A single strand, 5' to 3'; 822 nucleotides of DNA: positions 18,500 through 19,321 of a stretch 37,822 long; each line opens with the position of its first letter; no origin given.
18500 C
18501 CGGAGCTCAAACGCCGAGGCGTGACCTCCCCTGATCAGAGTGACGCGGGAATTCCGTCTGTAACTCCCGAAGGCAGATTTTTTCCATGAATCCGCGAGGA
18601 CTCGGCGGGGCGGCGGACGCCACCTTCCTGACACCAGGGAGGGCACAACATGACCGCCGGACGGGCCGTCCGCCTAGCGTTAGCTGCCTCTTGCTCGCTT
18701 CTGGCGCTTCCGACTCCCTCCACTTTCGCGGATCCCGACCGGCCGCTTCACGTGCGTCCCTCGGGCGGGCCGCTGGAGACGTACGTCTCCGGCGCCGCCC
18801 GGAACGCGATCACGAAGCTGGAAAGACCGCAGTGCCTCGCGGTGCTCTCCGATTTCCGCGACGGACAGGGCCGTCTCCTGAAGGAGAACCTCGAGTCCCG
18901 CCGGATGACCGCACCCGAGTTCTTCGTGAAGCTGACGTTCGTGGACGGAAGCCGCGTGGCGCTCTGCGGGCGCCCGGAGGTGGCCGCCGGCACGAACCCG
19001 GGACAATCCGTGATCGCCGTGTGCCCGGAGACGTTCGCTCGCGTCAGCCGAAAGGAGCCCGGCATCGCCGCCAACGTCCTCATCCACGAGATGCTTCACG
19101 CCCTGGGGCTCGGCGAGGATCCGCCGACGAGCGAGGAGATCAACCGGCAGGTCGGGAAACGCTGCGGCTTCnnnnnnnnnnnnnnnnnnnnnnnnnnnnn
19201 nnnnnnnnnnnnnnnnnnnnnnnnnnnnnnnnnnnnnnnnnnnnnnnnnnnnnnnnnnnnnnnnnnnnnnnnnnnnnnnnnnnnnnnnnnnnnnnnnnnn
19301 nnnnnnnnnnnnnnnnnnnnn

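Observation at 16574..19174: Tandemly duplicated divergent modules: receiver-less wHTH-FHA regulator + small secreted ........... protein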

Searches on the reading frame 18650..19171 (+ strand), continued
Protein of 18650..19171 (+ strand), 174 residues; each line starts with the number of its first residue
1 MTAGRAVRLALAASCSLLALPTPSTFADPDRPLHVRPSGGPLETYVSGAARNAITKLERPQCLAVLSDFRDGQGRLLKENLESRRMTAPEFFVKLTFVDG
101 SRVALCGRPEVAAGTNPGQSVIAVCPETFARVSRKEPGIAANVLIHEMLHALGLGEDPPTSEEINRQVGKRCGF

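Call 28: find_related_loci(query=A1, collection=genome_contigs, flank=8000)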
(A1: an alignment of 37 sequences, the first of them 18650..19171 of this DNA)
Query A1 (174 aa) in genome_contigs; peptide patterns used: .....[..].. (x = any residue, [..] = any of these).
401 stretches matched a pattern; 58 encode a relative of the query (tblastn E <= 1e-3); 58 distinct loci.
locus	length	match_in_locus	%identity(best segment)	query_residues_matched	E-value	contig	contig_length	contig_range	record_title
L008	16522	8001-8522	53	1-173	1e-48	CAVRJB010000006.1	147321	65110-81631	MAG: uncultured Acidobacteriota bacterium isolate MFD05942.bin.2.349 genome assembly, contig: contig_18898, whole genome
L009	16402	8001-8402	62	41-174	1e-47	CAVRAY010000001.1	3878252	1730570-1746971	MAG: Thermoanaerobaculia bacterium isolate MFD04944.bin.2.108 genome assembly, contig: contig_12409, whole genome shotgu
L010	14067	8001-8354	62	56-173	2e-41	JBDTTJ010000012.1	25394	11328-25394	MAG: Acidobacteriota bacterium isolate cluster3_bin.293 NODE_6226_length_25394_cov_8.068156, whole genome shotgun sequen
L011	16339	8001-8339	62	56-168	2e-40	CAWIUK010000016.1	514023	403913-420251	MAG: uncultured Acidobacteriota bacterium isolate MFD01872.bin.2.157 genome assembly, contig: contig_87211, whole genome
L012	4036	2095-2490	49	40-173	7e-33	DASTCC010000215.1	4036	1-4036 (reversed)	MAG TPA_asm: Vicinamibacterales bacterium isolate SMAG_U782 k141_687719, whole genome shotgun sequence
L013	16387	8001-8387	47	53-173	9e-32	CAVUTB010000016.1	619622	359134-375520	MAG: uncultured Acidobacteriota bacterium isolate MFD00962.bin.2.101 genome assembly, contig: contig_85290, whole genome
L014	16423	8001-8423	43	35-173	2e-31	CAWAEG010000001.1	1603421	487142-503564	MAG: uncultured Acidobacteriota bacterium isolate MFD00962.bin.1.162 genome assembly, contig: contig_11024, whole genome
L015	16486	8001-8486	45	6-172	9e-31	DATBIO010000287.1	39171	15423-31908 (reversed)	MAG TPA_asm: Vicinamibacteria bacterium isolate SMAG_U3896 k141_2374691, whole genome shotgun sequence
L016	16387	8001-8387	45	53-173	8e-31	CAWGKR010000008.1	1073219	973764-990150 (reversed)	MAG: uncultured Acidobacteriota bacterium isolate MFD02134.bin.2.48 genome assembly, contig: contig_31918, whole genome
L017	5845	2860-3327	40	20-172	1e-29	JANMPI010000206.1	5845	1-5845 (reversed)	MAG: Acidobacteriota bacterium isolate OTE_51_metabat_485 OTE_51_k141_4065125, whole genome shotgun sequence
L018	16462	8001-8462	42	17-174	1e-29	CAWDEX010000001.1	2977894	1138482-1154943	MAG: uncultured Acidobacteriota bacterium isolate MFD05942.bin.1.64 genome assembly, contig: contig_14741, whole genome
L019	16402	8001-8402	46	40-173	3e-29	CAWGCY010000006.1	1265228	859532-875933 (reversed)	MAG: Thermoanaerobaculia bacterium isolate MFD05942.bin.1.16 genome assembly, contig: contig_20480, whole genome shotgun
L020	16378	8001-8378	46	49-174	2e-29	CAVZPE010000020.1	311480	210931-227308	MAG: uncultured Acidobacteriota bacterium isolate MFD05942.bin.2.82 genome assembly, contig: contig_3871, whole genome s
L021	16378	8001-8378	47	49-174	4e-29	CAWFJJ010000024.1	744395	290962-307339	MAG: Thermoanaerobaculia bacterium isolate MFD01872.bin.1.215 genome assembly, contig: contig_24717, whole genome shotgu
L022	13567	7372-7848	42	1-172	4e-28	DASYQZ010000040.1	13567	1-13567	MAG TPA_asm: Vicinamibacterales bacterium isolate SMAG_U4498 k141_2923105, whole genome shotgun sequence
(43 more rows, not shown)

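Call 54: search_protein_representatives(alignment_id=A1)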
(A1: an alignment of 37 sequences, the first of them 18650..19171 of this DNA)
Query: 37 sequences, 175 profile positions. Proteins with E-value up to 0.001 (for the whole library): 1677; up to 1e-10: 1089; up to 1e-30: 621. The best 150 are listed.
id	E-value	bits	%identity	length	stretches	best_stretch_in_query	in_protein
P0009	1.8e-61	223.7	-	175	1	1-174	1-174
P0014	2.3e-60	220.1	-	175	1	1-174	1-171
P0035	4.7e-58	212.6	-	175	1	1-174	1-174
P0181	8.4e-53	195.4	-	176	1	1-173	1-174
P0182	6.1e-52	192.6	-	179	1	1-174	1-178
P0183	8.8e-51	188.9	-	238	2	29-174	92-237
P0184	1.5e-50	188.1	-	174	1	23-174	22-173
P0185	7.5e-50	185.8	-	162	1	18-174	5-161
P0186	8.3e-50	185.7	-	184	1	28-174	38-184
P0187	1.0e-49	185.4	-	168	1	11-174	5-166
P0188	1.0e-49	185.4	-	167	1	9-174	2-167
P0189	1.4e-49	185.0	-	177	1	15-175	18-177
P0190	2.2e-49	184.3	-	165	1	18-174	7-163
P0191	1.1e-48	182.1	-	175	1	6-174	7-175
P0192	1.2e-48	181.9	-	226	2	31-175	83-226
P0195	2.5e-48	180.9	-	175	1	10-174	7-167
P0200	4.8e-48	180.0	-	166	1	9-174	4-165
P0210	3.2e-47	177.3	-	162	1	26-173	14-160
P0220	9.7e-47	175.7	-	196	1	27-175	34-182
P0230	2.0e-46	174.7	-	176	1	13-174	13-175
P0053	6.7e-46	173.0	-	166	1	10-174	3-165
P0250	1.8e-45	171.6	-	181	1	11-174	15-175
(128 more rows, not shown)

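Call 84: search_protein_families(library=padloc, proteins=[window:18650-19171:+], max_evalue=0.01)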
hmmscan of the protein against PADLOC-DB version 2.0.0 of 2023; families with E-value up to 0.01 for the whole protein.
window:18650-19171:+ (174 aa): 0 families

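Call 87: list_cluster_members(proteins=[P0181, P0184, P0187, P0190, P0195, P0200, P0210, P0220, P0230, P0250])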
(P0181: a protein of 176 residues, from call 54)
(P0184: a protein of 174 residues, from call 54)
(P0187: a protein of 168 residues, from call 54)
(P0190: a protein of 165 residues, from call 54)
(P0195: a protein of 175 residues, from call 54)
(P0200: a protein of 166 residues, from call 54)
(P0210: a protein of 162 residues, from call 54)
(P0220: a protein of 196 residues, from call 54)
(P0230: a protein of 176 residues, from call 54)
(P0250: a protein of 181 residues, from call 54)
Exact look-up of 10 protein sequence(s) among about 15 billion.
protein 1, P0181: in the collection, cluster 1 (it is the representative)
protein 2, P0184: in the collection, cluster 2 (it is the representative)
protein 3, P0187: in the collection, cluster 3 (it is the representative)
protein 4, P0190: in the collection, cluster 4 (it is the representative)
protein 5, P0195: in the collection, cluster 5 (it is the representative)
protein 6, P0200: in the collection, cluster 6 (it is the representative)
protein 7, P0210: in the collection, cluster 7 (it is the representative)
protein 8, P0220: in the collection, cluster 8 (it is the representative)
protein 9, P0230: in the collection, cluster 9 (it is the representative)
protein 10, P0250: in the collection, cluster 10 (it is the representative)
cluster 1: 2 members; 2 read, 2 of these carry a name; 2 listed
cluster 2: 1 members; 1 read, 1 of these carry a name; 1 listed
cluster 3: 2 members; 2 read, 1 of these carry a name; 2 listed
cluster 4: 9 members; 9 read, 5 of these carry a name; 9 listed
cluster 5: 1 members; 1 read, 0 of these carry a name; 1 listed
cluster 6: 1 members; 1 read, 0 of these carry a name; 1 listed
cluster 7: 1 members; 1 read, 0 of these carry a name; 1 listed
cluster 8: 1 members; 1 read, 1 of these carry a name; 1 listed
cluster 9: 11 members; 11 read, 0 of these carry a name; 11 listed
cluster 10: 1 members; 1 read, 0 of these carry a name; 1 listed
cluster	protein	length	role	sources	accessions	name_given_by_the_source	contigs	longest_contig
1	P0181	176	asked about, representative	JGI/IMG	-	hypothetical protein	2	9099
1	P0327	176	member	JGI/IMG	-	hypothetical protein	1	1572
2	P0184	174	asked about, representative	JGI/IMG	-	hypothetical protein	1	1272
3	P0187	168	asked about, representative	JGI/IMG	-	hypothetical protein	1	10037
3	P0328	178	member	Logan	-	-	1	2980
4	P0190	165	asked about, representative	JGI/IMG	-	hypothetical protein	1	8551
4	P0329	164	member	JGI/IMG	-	hypothetical protein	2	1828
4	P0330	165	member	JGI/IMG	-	hypothetical protein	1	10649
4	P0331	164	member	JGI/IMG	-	hypothetical protein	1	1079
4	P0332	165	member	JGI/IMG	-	hypothetical protein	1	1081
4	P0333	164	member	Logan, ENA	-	-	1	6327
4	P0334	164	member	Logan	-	-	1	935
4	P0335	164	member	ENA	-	-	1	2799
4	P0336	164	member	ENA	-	-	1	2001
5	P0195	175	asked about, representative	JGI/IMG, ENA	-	-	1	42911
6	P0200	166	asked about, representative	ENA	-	-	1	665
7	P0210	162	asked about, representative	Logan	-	-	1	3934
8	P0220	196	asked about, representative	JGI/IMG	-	hypothetical protein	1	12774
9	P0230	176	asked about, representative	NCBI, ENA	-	-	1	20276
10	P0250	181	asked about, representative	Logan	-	-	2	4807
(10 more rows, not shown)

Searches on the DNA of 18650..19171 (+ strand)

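Call 64: search_rna_families(sources=[L024, L035, L016, L025, L001, L008, L019, L054], threshold=gathering)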
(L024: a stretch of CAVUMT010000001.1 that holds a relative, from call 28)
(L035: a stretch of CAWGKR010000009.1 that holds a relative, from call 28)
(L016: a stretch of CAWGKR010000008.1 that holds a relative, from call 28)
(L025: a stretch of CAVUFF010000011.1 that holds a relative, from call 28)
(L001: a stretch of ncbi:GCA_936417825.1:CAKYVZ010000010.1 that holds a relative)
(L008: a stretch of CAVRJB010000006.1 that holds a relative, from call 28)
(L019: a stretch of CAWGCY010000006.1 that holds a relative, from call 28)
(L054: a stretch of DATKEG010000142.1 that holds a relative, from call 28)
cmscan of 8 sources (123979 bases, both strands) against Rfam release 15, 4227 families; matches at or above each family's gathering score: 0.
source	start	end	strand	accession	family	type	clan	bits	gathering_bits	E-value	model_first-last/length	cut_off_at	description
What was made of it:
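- On Any Rfam family (for the conserved 5'-UTR elements): Eight loci (124 kb) that include the elements gave no matches (call 64).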

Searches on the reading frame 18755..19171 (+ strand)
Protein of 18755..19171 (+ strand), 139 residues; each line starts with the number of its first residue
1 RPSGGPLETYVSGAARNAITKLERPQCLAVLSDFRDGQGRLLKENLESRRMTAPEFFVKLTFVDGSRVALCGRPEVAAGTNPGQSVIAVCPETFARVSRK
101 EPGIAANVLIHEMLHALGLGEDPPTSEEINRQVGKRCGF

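Call 57: search_solved_structures(query=A2, max_evalue=10, show_alignments=4)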
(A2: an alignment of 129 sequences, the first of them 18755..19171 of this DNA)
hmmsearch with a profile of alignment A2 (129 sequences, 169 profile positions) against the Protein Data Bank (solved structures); distinct sequences matched with E-value up to 10: 4.
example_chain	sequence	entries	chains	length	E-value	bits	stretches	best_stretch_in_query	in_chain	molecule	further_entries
1gpj_A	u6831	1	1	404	0.42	13.9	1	35-81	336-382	Glutamyl-tRNA reductase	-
5vbc_A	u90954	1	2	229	1.2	12.4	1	43-124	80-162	Probable Histone-lysine N-methyltransferase ATXR5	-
4o30_A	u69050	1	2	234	1.2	12.3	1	43-124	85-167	Histone-lysine N-methyltransferase ATXR6, putative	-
8tnm_A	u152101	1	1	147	1.6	12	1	6-83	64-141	UNC_079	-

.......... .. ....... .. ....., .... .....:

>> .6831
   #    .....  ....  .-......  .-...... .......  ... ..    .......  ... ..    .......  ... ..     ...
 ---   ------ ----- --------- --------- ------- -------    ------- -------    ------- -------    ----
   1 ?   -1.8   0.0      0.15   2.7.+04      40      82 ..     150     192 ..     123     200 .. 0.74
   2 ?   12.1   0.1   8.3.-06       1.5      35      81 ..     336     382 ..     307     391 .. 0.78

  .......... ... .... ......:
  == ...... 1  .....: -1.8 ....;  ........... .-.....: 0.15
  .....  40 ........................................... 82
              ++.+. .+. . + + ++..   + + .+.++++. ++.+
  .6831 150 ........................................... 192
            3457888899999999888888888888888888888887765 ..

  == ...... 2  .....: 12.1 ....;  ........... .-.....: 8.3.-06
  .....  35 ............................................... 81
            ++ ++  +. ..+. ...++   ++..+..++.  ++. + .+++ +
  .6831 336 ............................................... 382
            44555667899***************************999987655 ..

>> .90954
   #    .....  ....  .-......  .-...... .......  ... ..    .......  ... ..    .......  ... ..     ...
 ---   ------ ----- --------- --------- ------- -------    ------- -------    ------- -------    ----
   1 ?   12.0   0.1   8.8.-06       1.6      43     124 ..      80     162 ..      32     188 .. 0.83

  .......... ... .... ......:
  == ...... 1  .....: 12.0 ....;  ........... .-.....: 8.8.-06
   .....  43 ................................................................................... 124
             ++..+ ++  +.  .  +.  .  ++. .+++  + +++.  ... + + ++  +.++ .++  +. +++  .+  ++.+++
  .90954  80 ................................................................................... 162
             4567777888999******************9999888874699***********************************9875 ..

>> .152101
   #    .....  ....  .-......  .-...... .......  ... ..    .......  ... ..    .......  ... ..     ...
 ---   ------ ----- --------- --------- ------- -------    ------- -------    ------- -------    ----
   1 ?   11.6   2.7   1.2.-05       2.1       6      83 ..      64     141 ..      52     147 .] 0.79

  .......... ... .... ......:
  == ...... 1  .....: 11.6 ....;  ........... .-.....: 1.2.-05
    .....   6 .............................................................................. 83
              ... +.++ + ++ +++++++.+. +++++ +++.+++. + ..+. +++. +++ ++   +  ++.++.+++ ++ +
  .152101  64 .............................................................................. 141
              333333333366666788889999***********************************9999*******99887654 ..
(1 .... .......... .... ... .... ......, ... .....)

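Call 60: predict_structure(alignment_id=A2)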
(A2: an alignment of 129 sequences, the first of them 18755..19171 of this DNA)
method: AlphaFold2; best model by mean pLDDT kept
length: 139 residues; sequences in the alignment: 129
mean_pLDDT: 95.5   pTM: 0.91
mean pLDDT of the five models: 95.5, 95.6, 95.4, 95.4, 95.3
residues with pLDDT >= 90: 127; 70-90: 8; 50-70: 2; < 50: 2
segments of 3 or more residues with pLDDT < 50: none
pLDDT, mean of each block of 10 residues (from residue 1): 72 98 99 98 98 98 96 97 98 97 98 98 94 97
secondary structure, 60 per line:
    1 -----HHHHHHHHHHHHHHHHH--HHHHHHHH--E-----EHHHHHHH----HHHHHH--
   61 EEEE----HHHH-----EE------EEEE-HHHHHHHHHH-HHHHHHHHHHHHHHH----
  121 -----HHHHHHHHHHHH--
elements in order: H6-22 H25-32 H42-48 H53-58 E61-64 H69-72 E86-89 H91-100 H102-116 H126-137
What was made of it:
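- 18650..19174 (+): S2: 174-aa exported small zincin-like protein with a signal peptide, 4 Cys and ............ AlphaFold model of residues 36-174 has pLDDT 95.5 and pTM 0.91 (call 60).
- The AlphaFold model is confident and places HExxH on a long helix followed by a Gly-turn loop (call 60).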

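Call 66: fold_search(model_id=the predicted structure, library=pdb)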
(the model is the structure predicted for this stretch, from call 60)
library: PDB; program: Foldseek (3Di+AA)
matches with E <= 10: 24; with E <= 0.001: 0
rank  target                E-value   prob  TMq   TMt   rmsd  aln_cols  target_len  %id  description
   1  1tvi_MODEL_1_A        1.8e-01  0.44  0.34  0.32  10.3       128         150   18  Solution structure of TM1509 from Thermotoga maritima: VT1, a NESGC target protein (released 2005-01-04)
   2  1eb6                  5.0e-01  0.72  0.56  0.46   6.0       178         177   15  Deuterolysin from Aspergillus oryzae (released 2001-11-23)
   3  4qhf                  1.6e+00  0.25  0.35  0.42   6.1        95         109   12  Crystal structure of Methanocaldococcus jannaschii monomeric selecase (released 2014-07-16)
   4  4qhi_C                1.6e+00  0.18  0.33  0.40   7.8       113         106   10  Crystal structure of Methanocaldococcus jannaschii selecase mutant R36W (released 2014-07-16)
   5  4qhi_A                2.8e+00  0.13  0.35  0.41   6.4       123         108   10  Crystal structure of Methanocaldococcus jannaschii selecase mutant R36W (released 2014-07-16)
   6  5tvu_A                3.0e+00  0.08  0.28  0.09  10.4       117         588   14  Crystal structure of mitochondrial Hsp90 (TRAP1) with ATP in absence of Mg (released 2018-03-14)
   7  7kcl_A                3.1e+00  0.11  0.23  0.07   4.7        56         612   18  Full-length human mitochondrial Hsp90 (TRAP1) in complex with SdhB in the presence of AMP-PNP (released 2021-10-13)
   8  7bqs_MODEL_1_A        3.1e+00  0.02  0.16  0.18  13.2       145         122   18  Solution NMR structure of fold-U Nomur; de novo designed protein with an asymmetric all-alpha topology (released 2021-04-07)
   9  4ipe_A                3.7e+00  0.10  0.23  0.07   5.2        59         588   19  Crystal structure of mitochondrial Hsp90 (TRAP1) with AMPPNP (released 2014-01-22)
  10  7exp_B                3.7e+00  0.10  0.23  0.07   5.5        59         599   19  Crystal structure of zebrafish TRAP1 with AMPPNP and MitoQ (released 2022-01-05)
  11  4d3y                  3.7e+00  0.06  0.27  0.13   9.6       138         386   11  The structure of inactive prolegumain from chinese hamster. (released 2016-01-20)
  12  6d14_B                3.9e+00  0.08  0.22  0.07   5.6        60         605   18  Zebrafish TRAP1 bound to AMPPNP and calcium in the asymmetric closed state (released 2018-04-25)
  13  4iyn_B                4.2e+00  0.09  0.23  0.07   5.4        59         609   19  Structure of mitochondrial Hsp90 (TRAP1) with ADP-ALF4- (released 2014-01-22)
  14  3cmn                  4.2e+00  0.04  0.28  0.15  17.4       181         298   10  Crystal structure of a putative hydrolase with a novel fold from Chloroflexus aurantiacus (released 2008-04-08)
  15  4jix_A                4.4e+00  0.11  0.31  0.37   6.6        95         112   10  Crystal structure of the metallopeptidase zymogen of Methanocaldococcus jannaschii jannalysin (released 2013-06-12)
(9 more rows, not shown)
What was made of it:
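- On Aspzincin (MEROPS M35): Deuterolysin 1eb6 gives TMq 0.56, TMt 0.46, prob 0.72, E 0.5 and rmsd 6.0 (call 66).
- Closest known: Aspzincins, MEROPS M35. Same: It is also the best peptidase fold match: deuterolysin 1eb6 at TMq 0.56, prob 0.72 (call 66).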

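Call 86: fold_search(model_id=the predicted structure, library=viral)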
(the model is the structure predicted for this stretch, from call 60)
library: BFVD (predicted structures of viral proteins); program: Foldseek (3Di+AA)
matches with E <= 10: 73; with E <= 0.001: 0
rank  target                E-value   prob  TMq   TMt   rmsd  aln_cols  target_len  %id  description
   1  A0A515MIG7            9.3e-02  0.54  0.38  0.25  14.4       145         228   19  SprT-like domain-containing protein [Gordonia phage SheckWes]
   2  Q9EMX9                3.7e-01  0.90  0.34  0.20   2.4        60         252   18  AMV070 [Amsacta moorei entomopoxvirus]
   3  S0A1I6                3.7e-01  0.66  0.41  0.10   7.3       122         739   13  Structural protein [Cellulophaga phage phi4:1]
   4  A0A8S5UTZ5            6.1e-01  0.33  0.32  0.20   7.2       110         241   15  Uncharacterized protein [Myoviridae sp. ctYA416]
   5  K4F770                6.5e-01  0.35  0.38  0.31   6.5       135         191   15  SprT-like domain-containing protein [Cronobacter phage vB_CsaM_GAP32]
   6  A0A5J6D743            8.1e-01  0.35  0.35  0.22   6.1        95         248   18  Metalloprotease [Streptomyces phage Zuko]
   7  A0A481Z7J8            8.1e-01  0.08  0.24  0.13  14.6       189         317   10  Uncharacterized protein [Pithovirus LCPAC104]
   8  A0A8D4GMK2            8.6e-01  0.28  0.42  0.16   8.4       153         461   11  (no name in the UniProt tables at hand)
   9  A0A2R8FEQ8            9.1e-01  0.35  0.32  0.20   3.8        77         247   25  Zinc metallopeptidase SprT family [Brazilian cedratvirus IHUMI]
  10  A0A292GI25            9.1e-01  0.33  0.39  0.34   5.7       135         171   14  (no name in the UniProt tables at hand)
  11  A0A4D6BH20            1.1e+00  0.30  0.36  0.13   8.5       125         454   14  (no name in the UniProt tables at hand)
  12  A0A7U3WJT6            1.1e+00  0.12  0.26  0.31   7.6       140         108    9  Uncharacterized protein [Stenotrophomonas phage Salva]
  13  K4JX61                1.2e+00  0.11  0.34  0.14  16.7       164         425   16  SprT-like domain-containing protein [Abalone herpesvirus (isolate Abalone/Australia/Victoria/2009)]
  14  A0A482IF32            1.4e+00  0.06  0.19  0.14  14.3       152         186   12  (no name in the UniProt tables at hand)
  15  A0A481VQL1            1.8e+00  0.13  0.32  0.26  10.8       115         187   17  (no name in the UniProt tables at hand)
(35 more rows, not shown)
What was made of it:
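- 18650..19174 (+): Foldseek results in calls 66 and 86.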
